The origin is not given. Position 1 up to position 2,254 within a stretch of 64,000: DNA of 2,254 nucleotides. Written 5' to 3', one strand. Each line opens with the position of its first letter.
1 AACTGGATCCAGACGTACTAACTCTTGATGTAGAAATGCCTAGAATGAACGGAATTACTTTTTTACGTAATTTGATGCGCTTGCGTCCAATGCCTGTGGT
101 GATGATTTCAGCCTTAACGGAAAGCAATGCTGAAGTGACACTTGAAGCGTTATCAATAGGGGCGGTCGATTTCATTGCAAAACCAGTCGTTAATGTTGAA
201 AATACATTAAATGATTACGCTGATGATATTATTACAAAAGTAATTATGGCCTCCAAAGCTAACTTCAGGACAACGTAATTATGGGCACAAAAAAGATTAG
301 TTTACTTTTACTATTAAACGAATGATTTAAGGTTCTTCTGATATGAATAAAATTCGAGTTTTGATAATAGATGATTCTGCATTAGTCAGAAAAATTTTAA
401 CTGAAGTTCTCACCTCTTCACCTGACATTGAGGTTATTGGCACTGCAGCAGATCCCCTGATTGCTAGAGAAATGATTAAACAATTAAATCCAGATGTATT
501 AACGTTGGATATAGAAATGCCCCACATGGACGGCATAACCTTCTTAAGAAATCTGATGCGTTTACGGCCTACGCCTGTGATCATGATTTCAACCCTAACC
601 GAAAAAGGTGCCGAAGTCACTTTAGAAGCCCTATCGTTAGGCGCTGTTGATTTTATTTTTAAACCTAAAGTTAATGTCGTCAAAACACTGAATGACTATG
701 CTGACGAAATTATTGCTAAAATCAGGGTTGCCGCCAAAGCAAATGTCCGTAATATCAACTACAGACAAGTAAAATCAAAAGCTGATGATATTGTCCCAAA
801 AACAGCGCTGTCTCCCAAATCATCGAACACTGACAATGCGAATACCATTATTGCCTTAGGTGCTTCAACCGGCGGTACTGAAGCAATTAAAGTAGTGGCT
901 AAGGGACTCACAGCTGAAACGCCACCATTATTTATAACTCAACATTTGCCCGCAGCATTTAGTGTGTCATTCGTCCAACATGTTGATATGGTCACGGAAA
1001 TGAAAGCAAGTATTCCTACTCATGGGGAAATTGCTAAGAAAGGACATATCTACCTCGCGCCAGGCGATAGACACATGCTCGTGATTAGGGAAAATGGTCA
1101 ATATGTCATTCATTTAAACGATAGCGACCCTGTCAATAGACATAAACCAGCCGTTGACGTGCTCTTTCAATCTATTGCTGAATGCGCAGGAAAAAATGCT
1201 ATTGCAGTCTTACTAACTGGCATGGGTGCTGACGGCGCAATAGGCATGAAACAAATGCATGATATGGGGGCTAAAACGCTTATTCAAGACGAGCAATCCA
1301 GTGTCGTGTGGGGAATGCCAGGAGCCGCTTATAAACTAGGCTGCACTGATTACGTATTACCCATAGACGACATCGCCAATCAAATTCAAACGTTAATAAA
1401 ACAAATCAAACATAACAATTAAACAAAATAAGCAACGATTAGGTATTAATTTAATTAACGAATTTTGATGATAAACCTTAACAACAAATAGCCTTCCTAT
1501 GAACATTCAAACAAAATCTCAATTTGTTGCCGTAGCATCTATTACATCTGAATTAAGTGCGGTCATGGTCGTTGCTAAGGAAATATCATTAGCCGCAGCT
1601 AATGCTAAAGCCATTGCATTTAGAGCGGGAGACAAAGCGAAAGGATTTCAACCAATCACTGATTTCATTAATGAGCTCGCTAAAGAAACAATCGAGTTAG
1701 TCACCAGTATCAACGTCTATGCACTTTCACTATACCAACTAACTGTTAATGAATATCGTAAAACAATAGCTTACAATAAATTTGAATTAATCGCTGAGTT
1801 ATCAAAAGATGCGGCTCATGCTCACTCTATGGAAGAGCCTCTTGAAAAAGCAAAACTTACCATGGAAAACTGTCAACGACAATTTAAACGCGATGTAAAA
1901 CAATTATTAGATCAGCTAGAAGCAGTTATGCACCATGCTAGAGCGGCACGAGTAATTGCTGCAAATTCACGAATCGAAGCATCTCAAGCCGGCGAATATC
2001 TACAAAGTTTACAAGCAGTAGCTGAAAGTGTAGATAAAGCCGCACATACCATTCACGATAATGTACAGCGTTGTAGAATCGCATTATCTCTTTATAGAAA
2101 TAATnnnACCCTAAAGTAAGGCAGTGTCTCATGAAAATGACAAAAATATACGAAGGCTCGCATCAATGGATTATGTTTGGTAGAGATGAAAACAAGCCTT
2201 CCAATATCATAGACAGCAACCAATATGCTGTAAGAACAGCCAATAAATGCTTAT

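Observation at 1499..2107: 202-aa soluble protein with two chemoreceptor hairpin-tip motifs in tandem: a possible single-chain mimic of an MCP dimer tip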

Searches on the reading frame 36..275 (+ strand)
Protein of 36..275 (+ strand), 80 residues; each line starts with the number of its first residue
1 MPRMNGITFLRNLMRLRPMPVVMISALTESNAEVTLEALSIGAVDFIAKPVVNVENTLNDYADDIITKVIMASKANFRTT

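Call 3: search_protein_families(library=pfam, proteins=[window:36-275:+], max_evalue=10)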
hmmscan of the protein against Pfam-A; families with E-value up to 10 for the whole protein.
window:36-275:+ (80 aa): 1 family
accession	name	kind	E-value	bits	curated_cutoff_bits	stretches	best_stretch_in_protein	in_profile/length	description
PF00072.30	Response_reg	-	8.1e-10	39.3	30.2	1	1-51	52-101/111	Response regulator receiver domain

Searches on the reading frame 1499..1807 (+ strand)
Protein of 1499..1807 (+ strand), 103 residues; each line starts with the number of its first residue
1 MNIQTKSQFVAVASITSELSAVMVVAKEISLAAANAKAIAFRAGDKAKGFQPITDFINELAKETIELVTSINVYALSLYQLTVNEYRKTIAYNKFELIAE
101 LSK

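Call 80: search_solved_structures(query=A5, max_evalue=0.01, show_alignments=2)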
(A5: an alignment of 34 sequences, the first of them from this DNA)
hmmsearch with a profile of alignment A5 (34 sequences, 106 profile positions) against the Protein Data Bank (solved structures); distinct sequences matched with E-value up to 0.01: 10.
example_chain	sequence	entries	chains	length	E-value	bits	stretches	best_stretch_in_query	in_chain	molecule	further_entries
4jpb_B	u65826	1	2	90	5.6e-08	35.9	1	21-85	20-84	Methyl-accepting chemotaxis protein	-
3ur1_C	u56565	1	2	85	7.3e-08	35.5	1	21-84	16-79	Methyl-accepting chemotaxis protein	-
3g67_A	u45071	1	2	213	5.4e-07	32.7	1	20-91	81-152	Methyl-accepting chemotaxis protein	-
3g6b_A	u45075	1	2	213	7.4e-07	32.3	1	20-91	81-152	Methyl-accepting chemotaxis protein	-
8qae_A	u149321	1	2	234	1.6e-05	28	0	27-88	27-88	sc-apCC-6-SLLA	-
3ja6_H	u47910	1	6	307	3.4e-05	26.9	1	15-92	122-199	Methyl-accepting chemotaxis protein 2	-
2ch7_A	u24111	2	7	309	3.6e-05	26.9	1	15-92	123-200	METHYL-ACCEPTING CHEMOTAXIS PROTEIN | Methyl-accepting chemotaxis protein 2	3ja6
2ch7_B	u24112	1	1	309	4.4e-05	26.6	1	16-92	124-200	METHYL-ACCEPTING CHEMOTAXIS PROTEIN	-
6s18_A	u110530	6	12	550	0.0014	21.8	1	14-93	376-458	Aromatic acid chemoreceptor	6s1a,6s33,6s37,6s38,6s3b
1qu7_A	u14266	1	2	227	0.0073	19.4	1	14-76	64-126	METHYL-ACCEPTING CHEMOTAXIS PROTEIN I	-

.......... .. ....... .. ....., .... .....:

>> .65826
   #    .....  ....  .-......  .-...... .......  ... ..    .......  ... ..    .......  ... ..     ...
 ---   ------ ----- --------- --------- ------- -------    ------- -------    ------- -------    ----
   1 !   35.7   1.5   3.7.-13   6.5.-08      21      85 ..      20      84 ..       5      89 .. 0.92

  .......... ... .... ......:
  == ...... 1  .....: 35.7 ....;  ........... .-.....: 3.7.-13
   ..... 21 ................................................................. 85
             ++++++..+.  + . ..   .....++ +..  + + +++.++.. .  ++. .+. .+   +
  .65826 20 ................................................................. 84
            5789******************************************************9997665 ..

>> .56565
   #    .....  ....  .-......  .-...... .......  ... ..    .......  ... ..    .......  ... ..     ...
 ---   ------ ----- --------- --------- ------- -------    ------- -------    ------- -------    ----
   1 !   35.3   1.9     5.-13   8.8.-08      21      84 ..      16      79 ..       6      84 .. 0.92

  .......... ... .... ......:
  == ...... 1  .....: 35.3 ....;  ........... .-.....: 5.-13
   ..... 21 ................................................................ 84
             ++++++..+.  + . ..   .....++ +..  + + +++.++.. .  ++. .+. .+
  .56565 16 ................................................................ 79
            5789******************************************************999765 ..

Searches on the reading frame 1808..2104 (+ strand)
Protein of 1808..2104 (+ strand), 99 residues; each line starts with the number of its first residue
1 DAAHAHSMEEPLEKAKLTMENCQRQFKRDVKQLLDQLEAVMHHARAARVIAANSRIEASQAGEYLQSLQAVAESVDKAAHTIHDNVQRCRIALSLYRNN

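Call 52: search_solved_structures(query=A3, max_evalue=10, show_alignments=3)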
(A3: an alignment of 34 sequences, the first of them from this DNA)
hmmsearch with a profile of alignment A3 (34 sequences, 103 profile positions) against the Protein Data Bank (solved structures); distinct sequences matched with E-value up to 10: 49.
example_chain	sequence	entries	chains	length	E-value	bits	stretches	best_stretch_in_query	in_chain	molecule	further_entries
3g6b_A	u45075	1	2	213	1.8e-06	31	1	7-98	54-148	Methyl-accepting chemotaxis protein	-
3ur1_C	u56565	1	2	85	2.4e-06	30.5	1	28-97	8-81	Methyl-accepting chemotaxis protein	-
4jpb_B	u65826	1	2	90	2.6e-06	30.4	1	27-98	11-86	Methyl-accepting chemotaxis protein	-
3g67_A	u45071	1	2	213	2.9e-06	30.3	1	7-98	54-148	Methyl-accepting chemotaxis protein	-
6s18_A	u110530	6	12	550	0.00023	24.2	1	11-98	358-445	Aromatic acid chemoreceptor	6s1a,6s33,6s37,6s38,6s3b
3ja6_H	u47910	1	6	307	0.00028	23.9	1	5-97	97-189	Methyl-accepting chemotaxis protein 2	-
2ch7_A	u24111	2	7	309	0.00033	23.7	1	5-97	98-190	METHYL-ACCEPTING CHEMOTAXIS PROTEIN | Methyl-accepting chemotaxis protein 2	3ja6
2ch7_B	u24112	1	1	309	0.00039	23.5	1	5-97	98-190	METHYL-ACCEPTING CHEMOTAXIS PROTEIN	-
8qae_A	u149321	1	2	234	0.015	18.4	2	3-84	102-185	sc-apCC-6-SLLA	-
8a3k_UNK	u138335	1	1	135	0.037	17.1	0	29-84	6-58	sc-apCC-4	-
6kos_A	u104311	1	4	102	0.044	16.9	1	5-44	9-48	SUWA (Super WA20)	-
5cws_D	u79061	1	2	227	0.049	16.7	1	7-58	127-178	Nucleoporin NUP49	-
7tbi_N1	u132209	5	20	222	0.06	16.4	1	7-58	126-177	Nup57 | NUP58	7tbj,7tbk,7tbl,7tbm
7zr2_A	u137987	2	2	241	0.075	16.1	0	6-96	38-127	Spike protein S2',Chimeric protein mimic of SARS-CoV-2 Spike HR1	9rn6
2jua_A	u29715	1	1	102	0.076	16.1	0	5-45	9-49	de novo protein S836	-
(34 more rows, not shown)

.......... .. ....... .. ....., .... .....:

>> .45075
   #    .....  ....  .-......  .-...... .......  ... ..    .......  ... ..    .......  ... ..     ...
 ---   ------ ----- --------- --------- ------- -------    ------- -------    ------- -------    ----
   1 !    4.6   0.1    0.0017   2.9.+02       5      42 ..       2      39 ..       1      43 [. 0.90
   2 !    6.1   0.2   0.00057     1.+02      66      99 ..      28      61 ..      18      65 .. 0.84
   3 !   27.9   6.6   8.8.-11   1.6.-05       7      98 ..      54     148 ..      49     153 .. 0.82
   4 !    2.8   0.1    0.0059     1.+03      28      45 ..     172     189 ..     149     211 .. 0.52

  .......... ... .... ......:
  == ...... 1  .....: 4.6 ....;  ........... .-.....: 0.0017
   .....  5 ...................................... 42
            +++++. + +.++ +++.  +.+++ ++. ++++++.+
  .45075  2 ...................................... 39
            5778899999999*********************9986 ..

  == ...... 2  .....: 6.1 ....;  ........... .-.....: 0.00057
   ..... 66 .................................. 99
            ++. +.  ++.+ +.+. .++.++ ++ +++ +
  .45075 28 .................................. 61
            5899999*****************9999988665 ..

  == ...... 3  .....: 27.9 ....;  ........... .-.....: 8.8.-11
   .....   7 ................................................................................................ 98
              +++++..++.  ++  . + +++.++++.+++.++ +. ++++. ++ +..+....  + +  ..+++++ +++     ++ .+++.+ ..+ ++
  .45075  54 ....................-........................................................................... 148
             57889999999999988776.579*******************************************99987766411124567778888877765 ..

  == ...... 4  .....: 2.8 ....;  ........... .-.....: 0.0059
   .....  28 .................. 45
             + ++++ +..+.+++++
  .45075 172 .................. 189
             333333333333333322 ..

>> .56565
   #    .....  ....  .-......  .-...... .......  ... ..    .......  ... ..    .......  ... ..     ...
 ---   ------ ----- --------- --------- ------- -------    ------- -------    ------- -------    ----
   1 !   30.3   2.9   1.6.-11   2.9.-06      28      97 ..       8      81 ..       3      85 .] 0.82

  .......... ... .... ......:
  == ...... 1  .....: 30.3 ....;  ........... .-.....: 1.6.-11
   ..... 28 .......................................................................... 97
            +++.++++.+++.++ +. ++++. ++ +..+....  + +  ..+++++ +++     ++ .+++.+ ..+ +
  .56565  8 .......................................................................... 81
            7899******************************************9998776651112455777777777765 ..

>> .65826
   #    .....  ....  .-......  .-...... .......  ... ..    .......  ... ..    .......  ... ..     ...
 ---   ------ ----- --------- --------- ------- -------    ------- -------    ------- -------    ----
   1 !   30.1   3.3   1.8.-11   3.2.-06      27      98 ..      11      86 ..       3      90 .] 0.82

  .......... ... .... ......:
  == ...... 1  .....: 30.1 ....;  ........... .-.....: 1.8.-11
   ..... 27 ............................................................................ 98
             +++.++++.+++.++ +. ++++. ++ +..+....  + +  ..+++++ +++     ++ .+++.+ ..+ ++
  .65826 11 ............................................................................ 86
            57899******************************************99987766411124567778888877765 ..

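Call 53: search_protein_families(library=pfam, alignment_id=A3, max_evalue=1)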
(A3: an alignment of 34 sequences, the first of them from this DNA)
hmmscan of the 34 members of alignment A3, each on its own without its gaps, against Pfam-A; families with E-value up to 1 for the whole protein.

A. member 1, seq(99 aa): 8 families
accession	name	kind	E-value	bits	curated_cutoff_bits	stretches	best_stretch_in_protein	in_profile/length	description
PF00015.26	MCPsignal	-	0.0078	16.5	34.6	1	8-84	14-86/172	Methyl-accepting chemotaxis protein (MCP) signalling domain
PF07361.16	Cytochrom_B562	-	0.011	16.7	30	1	28-85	23-79/102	Cytochrome b562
PF25212.1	HVO_A0114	-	0.019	15.2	27.6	1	66-88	37-59/84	HVO_A0114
PF07464.16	ApoLp-III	-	0.034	14.7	36.3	1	5-89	42-117/146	Apolipophorin-III precursor (apoLp-III)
PF05377.16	FlaC_arch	-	0.035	15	27.8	0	7-35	4-31/55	Flagella accessory protein C (FlaC)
PF04678.18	MCU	-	0.085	13.4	30.8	1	23-91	29-97/177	Mitochondrial calcium uniporter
PF21374.3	WsaF_N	-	0.088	13.3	27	1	29-98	17-86/156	WsaF, N-terminal domain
PF07889.17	DUF1664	-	0.099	13.1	34.6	1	6-84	44-122/124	Protein of unknown function (DUF1664)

B. families by the number of members that match (of 34 scanned): 157 families (the first 25 are shown)
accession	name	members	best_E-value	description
PF04513.17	Baculo_PEP_C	10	0.0055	Baculovirus polyhedron envelope protein, PEP, C terminus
PF08702.15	Fib_alpha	6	0.0071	Fibrinogen alpha/beta chain family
PF01442.23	Apolipoprotein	5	0.0025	Apolipoprotein A1/A4/E domain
PF07889.17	DUF1664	5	0.0033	Protein of unknown function (DUF1664)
PF06013.18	WXG100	5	0.013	Proteins of 100 residues with WXG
PF06103.16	DUF948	4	0.0016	Bacterial protein of unknown function (DUF948)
PF07544.18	Med9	4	0.0039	RNA polymerase II transcription mediator complex subunit 9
PF00015.26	MCPsignal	3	0.0032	Methyl-accepting chemotaxis protein (MCP) signalling domain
PF07361.16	Cytochrom_B562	3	0.011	Cytochrome b562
PF04108.17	ATG17_like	3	0.016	Autophagy protein ATG17-like domain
PF05130.17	FlgN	3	0.017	FlgN protein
PF02050.21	FliJ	3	0.026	Flagellar FliJ protein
PF07730.19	HisKA_3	3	0.042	Histidine kinase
PF18822.6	CdvA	3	0.049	CdvA-like coiled-coil domain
PF05597.16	Phasin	3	0.068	Poly(hydroxyalcanoate) granule associated protein (phasin)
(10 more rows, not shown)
